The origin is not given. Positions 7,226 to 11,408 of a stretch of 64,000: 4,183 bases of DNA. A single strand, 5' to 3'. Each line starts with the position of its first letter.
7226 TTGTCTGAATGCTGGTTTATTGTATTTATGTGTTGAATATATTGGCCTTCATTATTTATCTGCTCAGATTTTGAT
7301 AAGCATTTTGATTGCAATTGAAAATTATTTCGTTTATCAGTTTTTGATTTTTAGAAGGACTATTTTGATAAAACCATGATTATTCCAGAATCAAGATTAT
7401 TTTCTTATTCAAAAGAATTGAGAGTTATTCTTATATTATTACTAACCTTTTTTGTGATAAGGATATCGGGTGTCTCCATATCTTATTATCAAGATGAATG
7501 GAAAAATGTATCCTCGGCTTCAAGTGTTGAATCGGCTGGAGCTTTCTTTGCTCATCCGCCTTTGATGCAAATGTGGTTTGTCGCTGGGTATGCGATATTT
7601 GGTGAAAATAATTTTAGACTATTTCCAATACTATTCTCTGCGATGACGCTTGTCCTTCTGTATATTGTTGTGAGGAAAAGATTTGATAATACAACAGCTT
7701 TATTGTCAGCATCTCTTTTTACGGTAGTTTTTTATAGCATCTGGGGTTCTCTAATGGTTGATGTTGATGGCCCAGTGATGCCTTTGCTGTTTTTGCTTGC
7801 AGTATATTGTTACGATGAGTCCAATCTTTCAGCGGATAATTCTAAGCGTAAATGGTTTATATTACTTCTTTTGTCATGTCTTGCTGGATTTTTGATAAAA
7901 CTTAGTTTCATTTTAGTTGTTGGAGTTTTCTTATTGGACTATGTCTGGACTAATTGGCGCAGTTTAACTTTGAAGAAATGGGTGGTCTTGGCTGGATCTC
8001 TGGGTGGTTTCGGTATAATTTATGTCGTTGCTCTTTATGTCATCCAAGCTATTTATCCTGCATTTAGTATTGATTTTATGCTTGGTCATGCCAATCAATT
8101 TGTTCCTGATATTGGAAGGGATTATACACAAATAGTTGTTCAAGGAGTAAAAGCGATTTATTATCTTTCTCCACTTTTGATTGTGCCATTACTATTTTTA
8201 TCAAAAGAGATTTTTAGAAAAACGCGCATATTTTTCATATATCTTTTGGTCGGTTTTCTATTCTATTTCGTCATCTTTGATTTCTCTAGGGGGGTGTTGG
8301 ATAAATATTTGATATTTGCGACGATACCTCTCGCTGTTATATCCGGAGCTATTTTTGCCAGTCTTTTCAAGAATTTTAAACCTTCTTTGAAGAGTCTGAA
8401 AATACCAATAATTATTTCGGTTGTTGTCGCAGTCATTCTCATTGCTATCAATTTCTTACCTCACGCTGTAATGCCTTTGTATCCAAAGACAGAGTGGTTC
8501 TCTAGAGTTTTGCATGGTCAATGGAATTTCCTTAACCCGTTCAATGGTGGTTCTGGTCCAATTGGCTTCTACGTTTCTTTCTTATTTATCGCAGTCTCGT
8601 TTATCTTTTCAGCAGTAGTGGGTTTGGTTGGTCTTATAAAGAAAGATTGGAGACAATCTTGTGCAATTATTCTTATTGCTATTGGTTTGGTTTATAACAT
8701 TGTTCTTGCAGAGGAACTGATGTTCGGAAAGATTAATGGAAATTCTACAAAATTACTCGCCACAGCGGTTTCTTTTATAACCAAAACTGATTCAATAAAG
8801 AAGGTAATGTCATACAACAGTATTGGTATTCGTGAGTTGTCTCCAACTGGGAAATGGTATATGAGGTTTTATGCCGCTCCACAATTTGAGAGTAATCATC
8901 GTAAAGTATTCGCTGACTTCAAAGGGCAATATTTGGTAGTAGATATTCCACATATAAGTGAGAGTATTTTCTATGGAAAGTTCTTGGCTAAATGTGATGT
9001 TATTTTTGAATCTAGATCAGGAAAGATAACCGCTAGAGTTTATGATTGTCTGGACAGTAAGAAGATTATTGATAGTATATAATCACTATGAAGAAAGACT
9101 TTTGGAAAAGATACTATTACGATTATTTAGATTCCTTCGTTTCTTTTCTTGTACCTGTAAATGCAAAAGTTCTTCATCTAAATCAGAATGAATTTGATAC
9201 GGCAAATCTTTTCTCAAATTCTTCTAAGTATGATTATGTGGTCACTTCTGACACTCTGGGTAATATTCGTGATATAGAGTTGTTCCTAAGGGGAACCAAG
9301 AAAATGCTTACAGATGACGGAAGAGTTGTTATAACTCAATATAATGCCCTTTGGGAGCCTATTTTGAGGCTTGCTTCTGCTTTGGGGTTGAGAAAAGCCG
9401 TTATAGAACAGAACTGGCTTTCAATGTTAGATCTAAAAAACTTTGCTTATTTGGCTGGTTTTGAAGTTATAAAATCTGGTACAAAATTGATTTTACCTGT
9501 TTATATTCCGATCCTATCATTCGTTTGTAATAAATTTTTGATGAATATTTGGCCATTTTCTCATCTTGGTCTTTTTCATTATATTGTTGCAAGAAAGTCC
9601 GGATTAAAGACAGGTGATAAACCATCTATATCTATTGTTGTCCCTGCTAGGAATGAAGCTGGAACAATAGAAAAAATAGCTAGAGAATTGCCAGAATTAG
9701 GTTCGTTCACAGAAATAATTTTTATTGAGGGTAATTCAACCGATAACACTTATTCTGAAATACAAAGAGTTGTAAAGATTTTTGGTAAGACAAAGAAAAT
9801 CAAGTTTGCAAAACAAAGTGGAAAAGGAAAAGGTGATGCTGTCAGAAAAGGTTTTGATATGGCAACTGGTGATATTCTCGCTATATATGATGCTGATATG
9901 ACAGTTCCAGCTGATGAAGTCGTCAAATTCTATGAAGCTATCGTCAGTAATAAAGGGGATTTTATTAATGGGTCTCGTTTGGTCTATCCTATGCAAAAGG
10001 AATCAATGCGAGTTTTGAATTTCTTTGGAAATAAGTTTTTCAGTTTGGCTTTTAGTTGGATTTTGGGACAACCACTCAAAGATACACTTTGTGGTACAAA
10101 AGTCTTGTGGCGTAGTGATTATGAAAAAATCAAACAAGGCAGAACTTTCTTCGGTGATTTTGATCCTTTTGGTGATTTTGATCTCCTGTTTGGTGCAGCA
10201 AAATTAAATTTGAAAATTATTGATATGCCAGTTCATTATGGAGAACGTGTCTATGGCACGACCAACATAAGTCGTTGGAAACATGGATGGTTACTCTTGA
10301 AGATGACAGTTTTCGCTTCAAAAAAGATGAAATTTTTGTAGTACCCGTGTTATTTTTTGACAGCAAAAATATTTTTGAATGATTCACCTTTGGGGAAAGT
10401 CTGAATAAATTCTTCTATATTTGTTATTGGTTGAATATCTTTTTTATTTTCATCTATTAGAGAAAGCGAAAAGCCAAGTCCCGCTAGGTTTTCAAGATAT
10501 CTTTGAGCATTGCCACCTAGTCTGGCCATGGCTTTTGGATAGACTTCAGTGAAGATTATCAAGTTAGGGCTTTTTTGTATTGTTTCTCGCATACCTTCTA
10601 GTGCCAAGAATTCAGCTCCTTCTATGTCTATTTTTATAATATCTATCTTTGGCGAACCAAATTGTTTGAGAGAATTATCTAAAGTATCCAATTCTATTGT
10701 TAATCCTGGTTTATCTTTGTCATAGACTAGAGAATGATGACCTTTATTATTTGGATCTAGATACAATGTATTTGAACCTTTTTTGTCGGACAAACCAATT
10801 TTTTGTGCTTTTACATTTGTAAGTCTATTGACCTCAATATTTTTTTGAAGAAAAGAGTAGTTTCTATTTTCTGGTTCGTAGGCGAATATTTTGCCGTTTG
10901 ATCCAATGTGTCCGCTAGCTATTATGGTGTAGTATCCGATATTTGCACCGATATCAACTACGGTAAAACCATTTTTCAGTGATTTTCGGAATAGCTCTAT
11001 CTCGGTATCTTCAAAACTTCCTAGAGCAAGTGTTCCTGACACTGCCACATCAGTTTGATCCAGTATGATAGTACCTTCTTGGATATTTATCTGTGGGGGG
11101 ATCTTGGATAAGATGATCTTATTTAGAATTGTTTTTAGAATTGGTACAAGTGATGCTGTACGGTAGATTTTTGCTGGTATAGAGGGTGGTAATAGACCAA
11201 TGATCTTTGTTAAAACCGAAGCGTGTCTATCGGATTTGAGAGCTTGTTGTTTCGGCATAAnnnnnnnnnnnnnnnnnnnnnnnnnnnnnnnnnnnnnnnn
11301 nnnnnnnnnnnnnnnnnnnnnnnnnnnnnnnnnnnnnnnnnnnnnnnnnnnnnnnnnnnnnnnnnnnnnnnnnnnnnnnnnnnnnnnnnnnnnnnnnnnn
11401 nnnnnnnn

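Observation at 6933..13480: GtrA / GT-C / GtrB-like module including a fusion of polyprenol-phosphate-sugar synthase with a GT-C membrane transferase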

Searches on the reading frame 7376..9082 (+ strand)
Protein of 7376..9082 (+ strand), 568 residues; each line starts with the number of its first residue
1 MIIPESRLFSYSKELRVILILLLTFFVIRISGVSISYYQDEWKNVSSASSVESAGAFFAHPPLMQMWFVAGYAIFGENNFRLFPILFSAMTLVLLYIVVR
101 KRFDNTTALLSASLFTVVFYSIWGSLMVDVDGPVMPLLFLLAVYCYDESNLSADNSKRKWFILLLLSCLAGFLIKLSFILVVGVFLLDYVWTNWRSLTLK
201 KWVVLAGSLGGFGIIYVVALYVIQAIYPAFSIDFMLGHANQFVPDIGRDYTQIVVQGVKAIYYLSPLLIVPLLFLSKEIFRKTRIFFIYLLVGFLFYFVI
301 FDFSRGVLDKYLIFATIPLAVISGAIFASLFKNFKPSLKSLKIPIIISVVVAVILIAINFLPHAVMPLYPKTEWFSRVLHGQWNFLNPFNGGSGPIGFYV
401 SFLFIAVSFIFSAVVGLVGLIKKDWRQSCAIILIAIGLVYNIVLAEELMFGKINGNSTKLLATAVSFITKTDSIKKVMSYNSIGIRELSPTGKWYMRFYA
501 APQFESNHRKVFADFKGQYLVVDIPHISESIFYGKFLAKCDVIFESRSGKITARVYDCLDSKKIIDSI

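Call 3: search_protein_families(library=pfam, proteins=[window:7376-9082:+], max_evalue=0.01)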
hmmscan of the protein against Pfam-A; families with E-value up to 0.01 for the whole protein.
window:7376-9082:+ (568 aa): 1 family
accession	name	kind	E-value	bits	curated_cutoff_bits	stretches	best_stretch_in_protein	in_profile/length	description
PF13231.12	PMT_2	-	1.3e-12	48.6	26.1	1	60-216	2-155/160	Dolichyl-phosphate-mannose-protein mannosyltransferase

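Call 4: search_protein_families(library=ncbifam, proteins=[window:7376-9082:+], max_evalue=0.01)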
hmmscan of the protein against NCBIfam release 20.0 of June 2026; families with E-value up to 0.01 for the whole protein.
window:7376-9082:+ (568 aa): 0 families

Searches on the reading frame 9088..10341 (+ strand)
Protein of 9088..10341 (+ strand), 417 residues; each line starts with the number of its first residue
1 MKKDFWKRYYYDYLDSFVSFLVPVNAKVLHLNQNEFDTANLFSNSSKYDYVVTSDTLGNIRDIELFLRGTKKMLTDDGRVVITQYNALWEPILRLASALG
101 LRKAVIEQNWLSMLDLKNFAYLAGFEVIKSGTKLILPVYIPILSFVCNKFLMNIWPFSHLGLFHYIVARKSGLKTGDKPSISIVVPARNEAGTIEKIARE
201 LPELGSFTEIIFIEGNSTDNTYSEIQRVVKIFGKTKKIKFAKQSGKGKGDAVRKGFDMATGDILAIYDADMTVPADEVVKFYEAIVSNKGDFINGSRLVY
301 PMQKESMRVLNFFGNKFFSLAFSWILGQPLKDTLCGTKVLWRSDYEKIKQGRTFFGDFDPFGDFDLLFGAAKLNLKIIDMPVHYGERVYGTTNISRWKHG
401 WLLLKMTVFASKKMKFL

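Call 3: search_protein_families(library=pfam, proteins=[window:9088-10341:+], max_evalue=0.01)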
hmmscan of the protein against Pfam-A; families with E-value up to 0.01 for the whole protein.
window:9088-10341:+ (417 aa): 6 families
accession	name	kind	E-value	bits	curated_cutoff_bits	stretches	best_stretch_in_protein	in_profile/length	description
PF00535.33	Glycos_transf_2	-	3.4e-20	73.1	23.3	1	182-313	1-132/168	Glycosyl transferase family 2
PF10111.15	Glyco_tranf_2_2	-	6e-07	29.7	27.3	1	182-318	1-142/276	Glycosyltransferase like family 2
PF13489.12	Methyltransf_23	-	7.9e-07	29.4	27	1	32-129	66-163/164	Methyltransferase domain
PF13641.12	Glyco_tranf_2_3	-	1.8e-06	28.6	27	1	179-299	1-125/230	Glycosyltransferase like family 2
PF08242.18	Methyltransf_12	-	7.6e-05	23.8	30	1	11-80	23-98/98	Methyltransferase domain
PF13847.12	Methyltransf_31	-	0.002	18.3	27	1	37-97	64-127/145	Methyltransferase domain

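Call 4: search_protein_families(library=ncbifam, proteins=[window:9088-10341:+], max_evalue=0.01)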
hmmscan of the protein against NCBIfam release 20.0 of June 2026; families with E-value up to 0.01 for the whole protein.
window:9088-10341:+ (417 aa): 15 families
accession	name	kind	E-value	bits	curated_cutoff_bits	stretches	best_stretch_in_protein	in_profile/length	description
TIGR04182.1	glyco_TIGR04182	equivalog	4.6e-28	98.4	325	1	181-414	2-220/293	S-layer glycoprotein N-glycosyltransferase AglJ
NF010496.0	PRK13915.1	equivalog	8.7e-14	51.3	262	1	177-280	29-136/307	glucosyl-3-phosphoglycerate synthase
NF041391.1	DPhHxTase_Halo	equivalog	4.3e-12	45.5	375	1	209-392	26-190/213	dolichyl-phosphate hexose transferase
NF047588.1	GlcsyltransPgfSStrep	equivalog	1e-11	44.6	500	1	181-348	3-167/308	glycosyltransferase PgfS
TIGR04283.1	glyco_like_mftF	equivalog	3.5e-11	43.1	182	1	181-291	1-102/221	TIGR04283 family arsenosugar biosynthesis glycosyltransferase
TIGR03937.1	PgaC_IcaA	equivalog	3.1e-10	39.6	422.3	1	168-276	34-141/407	poly-beta-1,6-N-acetyl-D-glucosamine synthase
NF007482.0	PRK10073.1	equivalog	2.2e-06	26.9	423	1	177-274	4-99/334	glycosyltransferase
TIGR03965.1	mycofact_glyco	equivalog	3.4e-06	26.2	280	1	167-273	62-167/467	mycofactocin biosynthesis glycosyltransferase MftF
NF007986.1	PRK10714.1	equivalog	2.1e-05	23.7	529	1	181-283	8-113/316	undecaprenyl-phosphate 4-deoxy-4-formamido-L-arabinose transferase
TIGR03469.1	HpnB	hypoth_equivalog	5.8e-05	22.3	379.25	1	177-288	42-163/386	hopene-associated glycosyltransferase HpnB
NF038302.1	EPS_HpsE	equivalog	8.8e-05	21.6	300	1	209-280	35-106/307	hormogonium polysaccharide biosynthesis glycosyltransferase HpsE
NF058614.1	PPMAGASynPpgS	equivalog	0.0001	21.8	370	1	182-306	3-122/226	polyprenyl-phospho-N-acetylgalactosaminyl synthase PpgS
NF041875.1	EPS_EpsD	equivalog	0.00012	21.6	370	1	181-280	1-99/325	exopolysaccharide biosynthesis glycosyltransferase EpsD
TIGR03111.1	glyc2_xrt_Gpos1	hypoth_equivalog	0.00027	19.9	363.95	1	170-281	40-152/439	TIGR03111 family XrtG-associated glycosyltransferase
NF047683.1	TeichurnBiosyTuaG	equivalog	0.00098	18.8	400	1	177-281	4-107/252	teichuronic acid biosynthesis protein TuaG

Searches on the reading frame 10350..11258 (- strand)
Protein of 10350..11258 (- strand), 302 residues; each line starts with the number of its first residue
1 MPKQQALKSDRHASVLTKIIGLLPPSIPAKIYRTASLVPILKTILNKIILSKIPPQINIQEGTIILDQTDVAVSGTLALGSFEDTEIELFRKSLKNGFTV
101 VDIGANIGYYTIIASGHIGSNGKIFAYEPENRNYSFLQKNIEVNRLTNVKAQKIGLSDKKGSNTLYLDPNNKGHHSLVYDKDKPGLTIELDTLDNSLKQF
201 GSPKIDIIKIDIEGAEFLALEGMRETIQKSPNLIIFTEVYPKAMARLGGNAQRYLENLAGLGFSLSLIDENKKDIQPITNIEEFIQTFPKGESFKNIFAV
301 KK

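Call 3: search_protein_families(library=pfam, proteins=[window:10350-11258:-], max_evalue=0.01)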
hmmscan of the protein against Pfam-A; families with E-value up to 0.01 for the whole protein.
window:10350-11258:- (302 aa): 3 families
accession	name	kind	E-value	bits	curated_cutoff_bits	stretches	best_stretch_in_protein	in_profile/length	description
PF05050.19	Methyltransf_21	-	2.6e-17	63.9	22.7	1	102-262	1-170/173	Methyltransferase FkbM domain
PF05575.17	V_cholerae_RfbT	-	1.3e-06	28.4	27.9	1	95-244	78-230/286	Vibrio cholerae RfbT protein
PF02475.24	TRM5-TYW2_MTfase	-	1.8e-05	25.2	28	1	91-149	31-88/164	TRM5/TYW2 methyltransferase domain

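Call 4: search_protein_families(library=ncbifam, proteins=[window:10350-11258:-], max_evalue=0.01)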
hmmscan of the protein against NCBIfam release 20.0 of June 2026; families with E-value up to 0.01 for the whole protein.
window:10350-11258:- (302 aa): 8 families
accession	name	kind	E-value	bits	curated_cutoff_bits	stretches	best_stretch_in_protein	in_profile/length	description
TIGR01444.1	fkbM_fam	subfamily_domain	2.6e-28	99.3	37.7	1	99-234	1-139/143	FkbM family methyltransferase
NF047824.1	tRNAwyosineTaw2Meth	equivalog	3.4e-06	26.9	350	1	97-150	94-146/245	tRNA(Phe) (4-demethylwyosine(37)-C(7)) aminocarboxypropyltransferase Taw2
NF001556.0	PRK00377.1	equivalog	7.5e-06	25.9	238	1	89-145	33-89/198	cobalt-precorrin-6Y C(15)-methyltransferase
TIGR02469.1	CbiT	equivalog_domain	0.00036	20.8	78.3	1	93-150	16-72/124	precorrin-6Y C5,15-methyltransferase (decarboxylating) subunit CbiT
NF008390.0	PRK11188.1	equivalog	0.00088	18.9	269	1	82-127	37-82/209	23S rRNA (uridine(2552)-2'-O)-methyltransferase RlmE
NF008823.0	PRK11873.1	subfamily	0.0047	16.4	263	1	92-150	73-131/272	arsenite methyltransferase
NF047435.1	LA_2272_fam_lipo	equivalog_domain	0.0072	16.4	30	0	73-120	6-53/59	LA_2272/LA_2273 family lipoprotein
NF041536.1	ArsM_DUF2284_UU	exception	0.0093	14.3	575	0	94-155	74-135/459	arsenite methyltransferase/DUF2284 domain selenoprotein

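Call 76: search_solved_structures(query=window:10350-11258:-, max_evalue=0.01)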
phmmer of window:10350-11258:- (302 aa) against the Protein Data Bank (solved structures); distinct sequences matched with E-value up to 0.01: 3.
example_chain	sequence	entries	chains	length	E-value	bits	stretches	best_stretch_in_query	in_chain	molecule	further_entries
3dh0_A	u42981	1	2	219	0.00021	23.7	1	85-151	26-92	SAM dependent methyltransferase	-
2py6_A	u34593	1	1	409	0.00037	22.9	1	98-235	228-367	Methyltransferase FkbM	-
1o54_A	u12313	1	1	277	0.0071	18.7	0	91-168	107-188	SAM-dependent O-methyltransferase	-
